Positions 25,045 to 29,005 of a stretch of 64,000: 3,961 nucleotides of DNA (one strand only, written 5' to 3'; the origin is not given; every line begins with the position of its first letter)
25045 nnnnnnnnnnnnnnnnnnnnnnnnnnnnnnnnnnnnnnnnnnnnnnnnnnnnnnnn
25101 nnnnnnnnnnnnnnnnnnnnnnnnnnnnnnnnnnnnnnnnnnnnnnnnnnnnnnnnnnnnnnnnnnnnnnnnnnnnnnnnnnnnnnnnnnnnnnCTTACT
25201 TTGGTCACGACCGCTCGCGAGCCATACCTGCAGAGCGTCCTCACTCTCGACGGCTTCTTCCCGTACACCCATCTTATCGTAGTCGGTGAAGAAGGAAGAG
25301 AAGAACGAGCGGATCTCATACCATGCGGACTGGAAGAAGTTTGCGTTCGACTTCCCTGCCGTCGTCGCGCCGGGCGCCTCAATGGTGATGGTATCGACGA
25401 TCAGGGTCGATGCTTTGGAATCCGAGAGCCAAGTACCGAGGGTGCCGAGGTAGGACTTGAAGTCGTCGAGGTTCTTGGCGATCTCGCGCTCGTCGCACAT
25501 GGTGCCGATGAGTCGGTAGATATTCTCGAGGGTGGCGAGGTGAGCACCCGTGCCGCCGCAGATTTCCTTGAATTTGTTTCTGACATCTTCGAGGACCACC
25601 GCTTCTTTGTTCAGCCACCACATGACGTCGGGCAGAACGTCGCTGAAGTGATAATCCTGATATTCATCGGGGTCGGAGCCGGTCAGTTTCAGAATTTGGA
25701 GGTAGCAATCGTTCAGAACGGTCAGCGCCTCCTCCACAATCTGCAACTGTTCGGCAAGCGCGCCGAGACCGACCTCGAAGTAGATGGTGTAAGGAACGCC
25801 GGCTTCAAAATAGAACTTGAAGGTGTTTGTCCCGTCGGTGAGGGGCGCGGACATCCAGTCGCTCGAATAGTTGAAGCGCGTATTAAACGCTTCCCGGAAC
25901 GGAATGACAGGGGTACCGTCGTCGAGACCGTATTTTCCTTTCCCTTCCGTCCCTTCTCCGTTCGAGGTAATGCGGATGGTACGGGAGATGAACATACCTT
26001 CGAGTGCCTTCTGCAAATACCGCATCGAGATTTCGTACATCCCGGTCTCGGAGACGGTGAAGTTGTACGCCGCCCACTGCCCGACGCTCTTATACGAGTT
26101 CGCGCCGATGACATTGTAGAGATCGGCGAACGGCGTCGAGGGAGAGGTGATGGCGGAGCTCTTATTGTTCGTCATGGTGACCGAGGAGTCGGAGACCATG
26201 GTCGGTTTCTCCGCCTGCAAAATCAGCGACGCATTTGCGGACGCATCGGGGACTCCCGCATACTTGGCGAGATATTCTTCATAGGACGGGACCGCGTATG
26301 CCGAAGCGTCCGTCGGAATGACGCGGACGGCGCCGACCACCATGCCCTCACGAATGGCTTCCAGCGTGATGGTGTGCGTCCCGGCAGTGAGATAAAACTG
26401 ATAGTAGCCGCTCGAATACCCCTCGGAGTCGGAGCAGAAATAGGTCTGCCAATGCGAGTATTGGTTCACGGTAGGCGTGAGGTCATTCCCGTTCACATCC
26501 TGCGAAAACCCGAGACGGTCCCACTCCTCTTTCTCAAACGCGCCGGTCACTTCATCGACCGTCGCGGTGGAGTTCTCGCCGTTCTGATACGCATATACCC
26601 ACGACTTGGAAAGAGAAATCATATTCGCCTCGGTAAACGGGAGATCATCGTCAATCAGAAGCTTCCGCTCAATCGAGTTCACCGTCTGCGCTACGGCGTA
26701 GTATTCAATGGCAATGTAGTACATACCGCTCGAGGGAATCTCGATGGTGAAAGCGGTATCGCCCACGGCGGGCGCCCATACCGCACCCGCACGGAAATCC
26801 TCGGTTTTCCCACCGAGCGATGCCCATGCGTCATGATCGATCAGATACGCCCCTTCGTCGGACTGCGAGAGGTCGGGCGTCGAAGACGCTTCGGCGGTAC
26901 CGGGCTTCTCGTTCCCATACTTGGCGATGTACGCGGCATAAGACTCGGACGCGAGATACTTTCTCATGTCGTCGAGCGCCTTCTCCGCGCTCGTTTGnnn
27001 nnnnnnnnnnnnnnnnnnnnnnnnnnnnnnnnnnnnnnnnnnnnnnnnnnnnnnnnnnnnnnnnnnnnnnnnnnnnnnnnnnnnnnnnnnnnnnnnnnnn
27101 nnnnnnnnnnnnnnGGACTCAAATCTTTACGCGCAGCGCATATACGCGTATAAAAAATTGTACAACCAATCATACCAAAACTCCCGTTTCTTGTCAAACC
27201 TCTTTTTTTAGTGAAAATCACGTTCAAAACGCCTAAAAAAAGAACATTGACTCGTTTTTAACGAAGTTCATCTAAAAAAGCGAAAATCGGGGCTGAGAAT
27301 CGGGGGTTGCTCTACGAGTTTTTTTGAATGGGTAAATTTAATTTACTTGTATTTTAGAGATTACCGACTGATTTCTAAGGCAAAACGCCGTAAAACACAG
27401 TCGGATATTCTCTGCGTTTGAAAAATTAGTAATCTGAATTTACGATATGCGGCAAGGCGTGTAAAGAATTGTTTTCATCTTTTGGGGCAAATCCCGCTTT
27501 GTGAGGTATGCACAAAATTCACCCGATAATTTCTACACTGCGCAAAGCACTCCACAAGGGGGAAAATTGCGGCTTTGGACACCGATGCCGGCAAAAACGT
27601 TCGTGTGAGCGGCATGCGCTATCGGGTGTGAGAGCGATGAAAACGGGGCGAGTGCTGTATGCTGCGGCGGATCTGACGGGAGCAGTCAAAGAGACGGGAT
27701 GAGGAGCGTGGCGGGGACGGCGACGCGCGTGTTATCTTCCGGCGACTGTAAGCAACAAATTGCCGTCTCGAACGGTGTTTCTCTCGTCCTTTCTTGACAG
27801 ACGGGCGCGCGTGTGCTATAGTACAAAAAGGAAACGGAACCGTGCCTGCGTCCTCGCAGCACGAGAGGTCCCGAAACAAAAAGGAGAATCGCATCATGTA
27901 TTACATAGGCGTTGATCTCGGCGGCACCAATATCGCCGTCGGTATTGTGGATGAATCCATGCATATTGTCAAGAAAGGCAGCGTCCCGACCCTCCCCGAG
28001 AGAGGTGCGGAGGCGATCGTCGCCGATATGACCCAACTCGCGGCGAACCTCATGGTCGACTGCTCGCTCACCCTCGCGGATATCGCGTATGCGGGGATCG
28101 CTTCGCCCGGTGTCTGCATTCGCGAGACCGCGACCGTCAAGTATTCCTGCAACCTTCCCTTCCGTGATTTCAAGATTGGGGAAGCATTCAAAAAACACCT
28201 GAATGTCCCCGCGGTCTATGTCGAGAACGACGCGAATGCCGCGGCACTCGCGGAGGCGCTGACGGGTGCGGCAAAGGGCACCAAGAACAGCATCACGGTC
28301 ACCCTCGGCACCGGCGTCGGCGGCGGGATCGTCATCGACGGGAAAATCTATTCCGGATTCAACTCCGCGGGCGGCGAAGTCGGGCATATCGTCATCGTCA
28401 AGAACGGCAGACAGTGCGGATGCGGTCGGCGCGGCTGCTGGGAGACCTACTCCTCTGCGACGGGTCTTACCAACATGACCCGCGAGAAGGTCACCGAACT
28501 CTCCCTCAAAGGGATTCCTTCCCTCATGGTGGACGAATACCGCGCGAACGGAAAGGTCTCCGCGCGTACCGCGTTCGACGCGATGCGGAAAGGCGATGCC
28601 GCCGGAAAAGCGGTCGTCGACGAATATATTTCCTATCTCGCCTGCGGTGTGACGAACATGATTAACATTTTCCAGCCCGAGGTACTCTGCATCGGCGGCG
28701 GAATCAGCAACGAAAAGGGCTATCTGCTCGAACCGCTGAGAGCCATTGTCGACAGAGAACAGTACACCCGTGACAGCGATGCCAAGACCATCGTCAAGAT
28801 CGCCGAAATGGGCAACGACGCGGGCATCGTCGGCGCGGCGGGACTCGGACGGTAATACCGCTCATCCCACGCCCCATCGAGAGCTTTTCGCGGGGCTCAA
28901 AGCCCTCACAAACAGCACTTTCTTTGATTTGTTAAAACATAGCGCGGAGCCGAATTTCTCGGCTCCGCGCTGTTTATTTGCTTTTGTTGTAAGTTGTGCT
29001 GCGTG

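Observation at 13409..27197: Seven-gene ABC-type operon with giant SBP, two permease pairs, a 1384-aa exoprotein and an NHL/TPR/Yip1 membrane fusion, but no ATPase, hydrolase or regulator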

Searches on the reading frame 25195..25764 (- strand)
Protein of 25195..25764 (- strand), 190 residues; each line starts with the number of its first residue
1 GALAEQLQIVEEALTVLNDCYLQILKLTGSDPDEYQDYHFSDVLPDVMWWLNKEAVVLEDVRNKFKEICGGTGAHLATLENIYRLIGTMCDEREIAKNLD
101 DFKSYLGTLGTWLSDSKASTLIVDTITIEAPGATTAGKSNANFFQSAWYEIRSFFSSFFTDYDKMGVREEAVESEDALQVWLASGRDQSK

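Call 62: search_protein_families(library=pfam, proteins=[window:25195-25764:-], max_evalue=1)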
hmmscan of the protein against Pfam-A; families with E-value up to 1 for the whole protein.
window:25195-25764:- (190 aa): 1 family
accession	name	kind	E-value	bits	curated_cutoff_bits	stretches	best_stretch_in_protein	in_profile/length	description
PF20930.2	Dicer_PBD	-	0.063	13.9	26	0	93-124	29-61/100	Dicer, partner-binding domain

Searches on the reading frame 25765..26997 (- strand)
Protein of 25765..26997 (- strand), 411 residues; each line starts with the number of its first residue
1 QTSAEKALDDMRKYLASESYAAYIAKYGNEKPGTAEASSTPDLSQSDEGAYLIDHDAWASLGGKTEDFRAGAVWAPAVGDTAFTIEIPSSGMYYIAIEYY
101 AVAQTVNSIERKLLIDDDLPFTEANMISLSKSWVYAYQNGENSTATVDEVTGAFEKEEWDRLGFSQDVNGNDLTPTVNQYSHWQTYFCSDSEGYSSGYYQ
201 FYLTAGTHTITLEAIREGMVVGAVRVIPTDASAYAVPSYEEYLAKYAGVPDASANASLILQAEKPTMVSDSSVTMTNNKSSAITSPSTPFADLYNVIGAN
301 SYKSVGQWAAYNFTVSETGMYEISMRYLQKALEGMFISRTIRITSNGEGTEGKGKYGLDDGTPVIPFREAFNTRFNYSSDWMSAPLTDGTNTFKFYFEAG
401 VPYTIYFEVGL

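Call 62: search_protein_families(library=pfam, proteins=[window:25765-26997:-], max_evalue=1)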
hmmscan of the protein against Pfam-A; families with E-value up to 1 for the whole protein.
window:25765-26997:- (411 aa): 2 families
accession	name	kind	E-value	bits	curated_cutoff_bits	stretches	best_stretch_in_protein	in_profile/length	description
PF25275.1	Golvesin_C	-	0.012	16.1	31.6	1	303-330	37-64/132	Golvesin C-terminal domain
PF18573.7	BclA_C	-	0.089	13.1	38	0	308-348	35-71/128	BclA C-terminal domain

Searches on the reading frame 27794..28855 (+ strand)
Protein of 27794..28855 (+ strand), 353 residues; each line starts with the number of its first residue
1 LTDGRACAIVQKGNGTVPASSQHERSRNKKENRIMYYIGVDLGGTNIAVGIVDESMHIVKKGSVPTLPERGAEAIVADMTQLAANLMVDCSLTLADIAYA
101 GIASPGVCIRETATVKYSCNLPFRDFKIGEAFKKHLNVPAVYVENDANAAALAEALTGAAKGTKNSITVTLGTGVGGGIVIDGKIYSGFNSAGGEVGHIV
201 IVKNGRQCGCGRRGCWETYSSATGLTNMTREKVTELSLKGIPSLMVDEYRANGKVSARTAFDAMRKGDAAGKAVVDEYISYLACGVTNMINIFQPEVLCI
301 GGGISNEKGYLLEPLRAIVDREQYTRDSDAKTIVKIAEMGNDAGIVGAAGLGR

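Call 7: search_protein_families(library=pfam, proteins=[window:27794-28855:+], max_evalue=0.001)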
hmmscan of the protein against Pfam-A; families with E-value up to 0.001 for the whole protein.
window:27794-28855:+ (353 aa): 1 family
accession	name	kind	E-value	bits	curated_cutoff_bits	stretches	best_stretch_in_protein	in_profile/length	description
PF00480.26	ROK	-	4.4e-64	217.2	22.9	1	37-351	1-290/294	ROK family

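Call 68: search_protein_families(library=ncbifam, proteins=[window:27794-28855:+], max_evalue=0.00001)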
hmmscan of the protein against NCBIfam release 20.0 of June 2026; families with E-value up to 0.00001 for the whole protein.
window:27794-28855:+ (353 aa): 14 families
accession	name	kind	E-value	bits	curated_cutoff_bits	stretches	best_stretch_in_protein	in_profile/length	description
TIGR00744.1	ROK_glcA_fam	subfamily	1.4e-70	238.1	260.35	1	38-352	1-308/318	ROK family glucokinase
NF003461.0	PRK05082.1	subfamily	7.8e-38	130.5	283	1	37-238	3-196/291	N-acetylmannosamine kinase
NF047937.1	TransRegNagC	equivalog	2.1e-37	129.2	650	1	31-345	75-377/399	DNA-binding transcriptional regulator NagC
NF007251.0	PRK09698.1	equivalog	3.7e-37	128.2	253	2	36-240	7-208/304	allose kinase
NF009835.0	PRK13310.1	equivalog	1.9e-35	122.7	380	1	35-351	1-299/303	N-acetylglucosamine kinase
NF049930.1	TransRegMlc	equivalog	1.2e-34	120.4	530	1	35-349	85-387/405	sugar metabolism global transcriptional regulator Mlc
NF047821.1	NactlManKinNanK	equivalog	1.8e-33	116.3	450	1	35-351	1-285/288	N-acetylmannosamine kinase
NF007108.0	PRK09557.1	equivalog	4.6e-33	114.8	443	1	36-351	2-299/303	fructokinase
NF045551.1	GK_Pyrobac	equivalog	6.1e-30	104.5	500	1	37-351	2-279/294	ATP-dependent glucokinase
NF042998.1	bglucokin_BglK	equivalog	3.2e-29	102.1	550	1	39-348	5-281/291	beta-glucoside kinase BglK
NF009836.0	PRK13311.1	equivalog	4.6e-21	75.2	551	1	36-229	2-198/256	N-acetyl-D-glucosamine kinase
NF045942.1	PolPhglucPhase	equivalog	3.2e-18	66.4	250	1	38-201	3-156/242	polyphosphate--glucose phosphotransferase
NF045550.1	FrctkaseScrK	equivalog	1.3e-10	41.2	400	1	36-204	4-162/293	fructokinase ScrK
NF046058.1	NagK_SO3507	equivalog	4e-06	26.5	370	0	31-307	5-262/295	N-acetylglucosamine kinase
